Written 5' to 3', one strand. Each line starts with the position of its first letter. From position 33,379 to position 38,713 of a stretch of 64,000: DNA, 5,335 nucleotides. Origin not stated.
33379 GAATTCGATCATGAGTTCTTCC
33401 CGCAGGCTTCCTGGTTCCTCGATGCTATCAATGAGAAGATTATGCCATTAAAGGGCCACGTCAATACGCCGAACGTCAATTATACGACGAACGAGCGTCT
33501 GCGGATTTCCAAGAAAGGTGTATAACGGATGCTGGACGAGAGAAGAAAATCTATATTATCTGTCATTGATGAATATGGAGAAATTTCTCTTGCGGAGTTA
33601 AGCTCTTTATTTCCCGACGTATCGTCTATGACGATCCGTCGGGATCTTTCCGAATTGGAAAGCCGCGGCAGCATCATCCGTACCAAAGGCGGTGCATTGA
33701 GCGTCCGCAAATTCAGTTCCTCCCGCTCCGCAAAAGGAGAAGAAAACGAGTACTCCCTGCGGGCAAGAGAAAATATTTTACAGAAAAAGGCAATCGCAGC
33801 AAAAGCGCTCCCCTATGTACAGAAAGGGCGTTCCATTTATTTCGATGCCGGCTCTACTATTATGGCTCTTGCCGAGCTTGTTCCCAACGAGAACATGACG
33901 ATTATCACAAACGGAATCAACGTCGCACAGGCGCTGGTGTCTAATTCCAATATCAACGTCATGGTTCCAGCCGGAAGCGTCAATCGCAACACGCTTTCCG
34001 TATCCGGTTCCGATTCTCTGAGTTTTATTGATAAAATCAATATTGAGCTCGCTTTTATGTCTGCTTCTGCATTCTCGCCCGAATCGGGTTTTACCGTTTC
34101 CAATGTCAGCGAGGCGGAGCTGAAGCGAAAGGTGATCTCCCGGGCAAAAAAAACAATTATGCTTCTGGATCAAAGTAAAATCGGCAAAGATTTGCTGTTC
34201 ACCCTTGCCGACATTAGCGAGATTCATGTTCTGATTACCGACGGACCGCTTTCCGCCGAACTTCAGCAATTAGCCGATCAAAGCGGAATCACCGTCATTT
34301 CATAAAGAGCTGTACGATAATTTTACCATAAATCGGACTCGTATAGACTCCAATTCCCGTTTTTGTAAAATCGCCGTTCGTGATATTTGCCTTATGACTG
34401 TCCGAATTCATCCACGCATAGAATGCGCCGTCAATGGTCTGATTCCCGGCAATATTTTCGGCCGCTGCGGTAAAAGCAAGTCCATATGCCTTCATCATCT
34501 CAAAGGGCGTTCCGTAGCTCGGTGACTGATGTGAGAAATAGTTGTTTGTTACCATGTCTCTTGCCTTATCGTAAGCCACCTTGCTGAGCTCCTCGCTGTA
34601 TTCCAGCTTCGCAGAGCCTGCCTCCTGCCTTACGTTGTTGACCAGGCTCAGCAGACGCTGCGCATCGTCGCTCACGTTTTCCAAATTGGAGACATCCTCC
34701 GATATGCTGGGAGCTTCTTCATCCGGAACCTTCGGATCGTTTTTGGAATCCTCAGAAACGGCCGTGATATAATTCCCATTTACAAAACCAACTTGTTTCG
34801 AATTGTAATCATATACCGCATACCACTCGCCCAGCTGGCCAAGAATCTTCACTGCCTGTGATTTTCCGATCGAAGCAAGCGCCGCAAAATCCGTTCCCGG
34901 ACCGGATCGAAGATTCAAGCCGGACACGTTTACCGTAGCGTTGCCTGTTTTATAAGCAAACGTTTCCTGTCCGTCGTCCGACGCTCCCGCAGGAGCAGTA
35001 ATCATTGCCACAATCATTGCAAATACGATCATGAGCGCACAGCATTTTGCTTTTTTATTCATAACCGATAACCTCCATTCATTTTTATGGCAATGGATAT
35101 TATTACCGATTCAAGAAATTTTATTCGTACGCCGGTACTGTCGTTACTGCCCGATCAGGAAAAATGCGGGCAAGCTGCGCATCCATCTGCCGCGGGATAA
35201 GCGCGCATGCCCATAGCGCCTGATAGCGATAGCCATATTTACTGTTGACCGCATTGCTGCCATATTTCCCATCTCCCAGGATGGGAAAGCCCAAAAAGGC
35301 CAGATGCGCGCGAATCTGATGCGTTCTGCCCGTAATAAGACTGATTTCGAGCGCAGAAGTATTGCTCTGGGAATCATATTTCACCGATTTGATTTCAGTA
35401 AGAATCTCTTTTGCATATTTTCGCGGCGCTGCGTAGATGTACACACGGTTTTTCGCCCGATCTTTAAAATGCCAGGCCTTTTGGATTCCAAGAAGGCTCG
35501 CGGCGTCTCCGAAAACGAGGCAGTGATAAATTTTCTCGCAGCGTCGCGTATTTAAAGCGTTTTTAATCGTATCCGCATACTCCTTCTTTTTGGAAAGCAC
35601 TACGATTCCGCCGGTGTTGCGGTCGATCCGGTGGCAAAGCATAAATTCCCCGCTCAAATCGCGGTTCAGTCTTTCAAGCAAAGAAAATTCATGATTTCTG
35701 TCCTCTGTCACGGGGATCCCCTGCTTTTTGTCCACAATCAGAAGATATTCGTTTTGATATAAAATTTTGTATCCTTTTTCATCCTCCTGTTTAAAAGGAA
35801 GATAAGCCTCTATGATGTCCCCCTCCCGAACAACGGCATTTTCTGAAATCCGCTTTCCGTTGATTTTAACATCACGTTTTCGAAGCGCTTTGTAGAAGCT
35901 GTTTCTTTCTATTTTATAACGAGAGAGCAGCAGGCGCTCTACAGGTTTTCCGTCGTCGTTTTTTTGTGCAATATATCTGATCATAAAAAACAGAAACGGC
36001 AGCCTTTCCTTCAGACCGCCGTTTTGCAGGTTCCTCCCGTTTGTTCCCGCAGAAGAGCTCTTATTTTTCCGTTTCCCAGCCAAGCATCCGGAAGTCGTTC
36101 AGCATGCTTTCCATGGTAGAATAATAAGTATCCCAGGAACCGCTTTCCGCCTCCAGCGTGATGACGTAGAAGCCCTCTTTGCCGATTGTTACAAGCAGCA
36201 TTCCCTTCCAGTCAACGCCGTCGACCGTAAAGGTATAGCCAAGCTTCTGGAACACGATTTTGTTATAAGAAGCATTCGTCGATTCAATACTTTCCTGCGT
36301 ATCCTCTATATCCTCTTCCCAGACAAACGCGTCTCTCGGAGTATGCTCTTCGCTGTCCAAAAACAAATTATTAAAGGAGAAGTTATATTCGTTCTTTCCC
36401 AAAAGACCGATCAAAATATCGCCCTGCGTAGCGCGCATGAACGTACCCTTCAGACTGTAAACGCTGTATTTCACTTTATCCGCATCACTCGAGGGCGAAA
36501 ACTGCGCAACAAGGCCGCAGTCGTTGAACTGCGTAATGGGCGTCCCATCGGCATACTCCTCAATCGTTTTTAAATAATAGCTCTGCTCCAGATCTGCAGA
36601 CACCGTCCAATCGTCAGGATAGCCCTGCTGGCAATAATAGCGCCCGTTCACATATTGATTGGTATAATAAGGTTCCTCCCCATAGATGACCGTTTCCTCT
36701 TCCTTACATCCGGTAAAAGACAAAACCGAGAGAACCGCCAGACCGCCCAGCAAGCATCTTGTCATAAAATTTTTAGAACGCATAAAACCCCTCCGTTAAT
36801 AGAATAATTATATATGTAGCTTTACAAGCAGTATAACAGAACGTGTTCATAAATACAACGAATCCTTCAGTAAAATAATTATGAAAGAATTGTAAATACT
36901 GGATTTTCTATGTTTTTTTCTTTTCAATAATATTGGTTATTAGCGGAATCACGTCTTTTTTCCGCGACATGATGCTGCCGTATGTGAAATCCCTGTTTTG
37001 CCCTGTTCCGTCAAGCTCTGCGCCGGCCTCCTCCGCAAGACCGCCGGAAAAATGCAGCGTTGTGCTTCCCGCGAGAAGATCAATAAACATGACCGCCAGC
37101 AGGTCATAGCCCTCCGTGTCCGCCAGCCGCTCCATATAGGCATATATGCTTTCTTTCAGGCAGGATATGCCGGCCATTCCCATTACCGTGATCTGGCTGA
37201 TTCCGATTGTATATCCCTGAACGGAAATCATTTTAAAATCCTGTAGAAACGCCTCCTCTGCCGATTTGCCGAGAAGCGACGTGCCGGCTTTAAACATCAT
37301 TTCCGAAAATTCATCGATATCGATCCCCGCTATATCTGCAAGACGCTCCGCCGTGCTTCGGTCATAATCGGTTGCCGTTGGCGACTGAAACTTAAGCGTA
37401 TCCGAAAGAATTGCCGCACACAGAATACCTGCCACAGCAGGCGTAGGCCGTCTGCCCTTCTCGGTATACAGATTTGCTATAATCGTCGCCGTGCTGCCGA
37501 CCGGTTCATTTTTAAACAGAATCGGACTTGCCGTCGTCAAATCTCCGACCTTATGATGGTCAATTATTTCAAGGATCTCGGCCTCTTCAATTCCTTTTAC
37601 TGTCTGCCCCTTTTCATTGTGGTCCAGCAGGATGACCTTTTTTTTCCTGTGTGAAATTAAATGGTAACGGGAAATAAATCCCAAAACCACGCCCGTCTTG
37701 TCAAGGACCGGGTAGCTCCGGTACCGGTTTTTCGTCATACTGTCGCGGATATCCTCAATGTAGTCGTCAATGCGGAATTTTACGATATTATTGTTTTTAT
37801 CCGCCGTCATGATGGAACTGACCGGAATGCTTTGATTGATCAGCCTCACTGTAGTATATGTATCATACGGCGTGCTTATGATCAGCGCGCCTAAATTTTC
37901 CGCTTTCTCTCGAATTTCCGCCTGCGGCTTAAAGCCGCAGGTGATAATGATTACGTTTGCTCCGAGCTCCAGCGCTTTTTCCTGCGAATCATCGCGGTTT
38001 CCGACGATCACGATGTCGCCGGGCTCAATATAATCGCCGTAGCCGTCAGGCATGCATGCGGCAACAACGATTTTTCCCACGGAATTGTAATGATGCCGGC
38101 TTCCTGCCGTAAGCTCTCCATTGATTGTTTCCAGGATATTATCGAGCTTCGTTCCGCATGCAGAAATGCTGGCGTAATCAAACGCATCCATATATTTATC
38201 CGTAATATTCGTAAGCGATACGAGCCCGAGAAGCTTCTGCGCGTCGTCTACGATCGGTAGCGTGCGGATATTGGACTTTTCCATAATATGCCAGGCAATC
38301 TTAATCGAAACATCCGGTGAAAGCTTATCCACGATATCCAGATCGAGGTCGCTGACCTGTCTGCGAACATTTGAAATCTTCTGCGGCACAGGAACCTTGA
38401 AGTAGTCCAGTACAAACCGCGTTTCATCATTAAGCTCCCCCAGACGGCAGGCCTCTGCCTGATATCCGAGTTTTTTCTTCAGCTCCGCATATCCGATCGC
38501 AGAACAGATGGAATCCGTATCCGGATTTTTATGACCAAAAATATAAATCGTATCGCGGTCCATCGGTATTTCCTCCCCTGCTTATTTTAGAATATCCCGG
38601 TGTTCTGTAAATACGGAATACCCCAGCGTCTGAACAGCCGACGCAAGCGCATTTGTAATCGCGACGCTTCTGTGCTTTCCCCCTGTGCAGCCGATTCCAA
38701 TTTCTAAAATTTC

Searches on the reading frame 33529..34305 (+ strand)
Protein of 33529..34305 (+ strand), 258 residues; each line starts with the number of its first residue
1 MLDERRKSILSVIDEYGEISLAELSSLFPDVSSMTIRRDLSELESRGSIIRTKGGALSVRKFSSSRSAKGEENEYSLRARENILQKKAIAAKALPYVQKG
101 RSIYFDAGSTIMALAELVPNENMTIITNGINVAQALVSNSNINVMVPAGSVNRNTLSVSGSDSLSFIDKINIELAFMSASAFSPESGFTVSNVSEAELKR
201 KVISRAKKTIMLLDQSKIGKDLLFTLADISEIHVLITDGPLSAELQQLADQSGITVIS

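Call 21: search_protein_families(library=pfam, proteins=[window:33529-34305:+], max_evalue=0.001)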
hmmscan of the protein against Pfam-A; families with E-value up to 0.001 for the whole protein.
window:33529-34305:+ (258 aa): 3 families
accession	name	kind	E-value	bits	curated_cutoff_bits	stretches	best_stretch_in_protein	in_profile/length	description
PF00455.28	DeoRC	-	1e-45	156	31.8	1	82-238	2-159/160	DeoR C terminal sensor domain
PF08220.18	HTH_DeoR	-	9.4e-14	51.3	21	1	5-60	1-55/57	DeoR-like helix-turn-helix domain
PF08279.18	HTH_11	-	0.00039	20.7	25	0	5-54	1-50/55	HTH domain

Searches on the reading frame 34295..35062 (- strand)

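Call 21: search_protein_families(library=pfam, proteins=[window:34295-35062:-], max_evalue=0.001)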
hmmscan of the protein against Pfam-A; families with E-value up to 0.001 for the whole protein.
window:34295-35062:- (255 aa): 2 families
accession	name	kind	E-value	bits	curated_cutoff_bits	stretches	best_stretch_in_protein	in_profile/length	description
PF00188.32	CAP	-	9.7e-21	75.2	21.1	1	138-252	1-116/117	Cysteine-rich secretory protein family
PF08239.17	SH3_3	-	2.5e-10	40.8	27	1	47-99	1-53/54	Bacterial SH3 domain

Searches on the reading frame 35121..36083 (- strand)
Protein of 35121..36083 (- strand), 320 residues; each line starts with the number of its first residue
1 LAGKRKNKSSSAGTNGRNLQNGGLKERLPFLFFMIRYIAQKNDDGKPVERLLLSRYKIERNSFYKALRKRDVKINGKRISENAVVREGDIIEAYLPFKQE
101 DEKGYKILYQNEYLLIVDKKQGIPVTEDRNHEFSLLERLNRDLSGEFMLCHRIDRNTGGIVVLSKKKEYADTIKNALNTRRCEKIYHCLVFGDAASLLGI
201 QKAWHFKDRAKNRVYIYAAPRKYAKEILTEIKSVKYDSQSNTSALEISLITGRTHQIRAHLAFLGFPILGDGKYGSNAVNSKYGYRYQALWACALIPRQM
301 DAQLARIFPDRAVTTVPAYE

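Call 21: search_protein_families(library=pfam, proteins=[window:35121-36083:-], max_evalue=0.001)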
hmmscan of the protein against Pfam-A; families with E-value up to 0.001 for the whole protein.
window:35121-36083:- (320 aa): 1 family
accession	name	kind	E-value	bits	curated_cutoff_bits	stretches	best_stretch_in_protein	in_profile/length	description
PF00849.27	PseudoU_synth_2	-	1.5e-30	106.9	26.8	1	113-262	1-151/152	RNA pseudouridylate synthase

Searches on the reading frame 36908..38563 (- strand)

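Call 21: search_protein_families(library=pfam, proteins=[window:36908-38563:-], max_evalue=0.001)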
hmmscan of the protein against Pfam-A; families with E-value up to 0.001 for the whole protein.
window:36908-38563:- (551 aa): 4 families
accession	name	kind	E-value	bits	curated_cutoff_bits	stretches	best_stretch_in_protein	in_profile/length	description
PF07085.17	DRTGG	-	9.5e-27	93.3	25.2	1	142-244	1-104/105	DRTGG domain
PF01368.27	DHH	-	2e-23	83.5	28.1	1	5-385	1-125/125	DHH family, N-terminal domain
PF02833.19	DHHA2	-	4.2e-22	79.3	27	1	422-544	2-125/126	DHHA2 domain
PF00571.33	CBS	-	1.9e-16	60.6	24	2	80-123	11-54/57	CBS domain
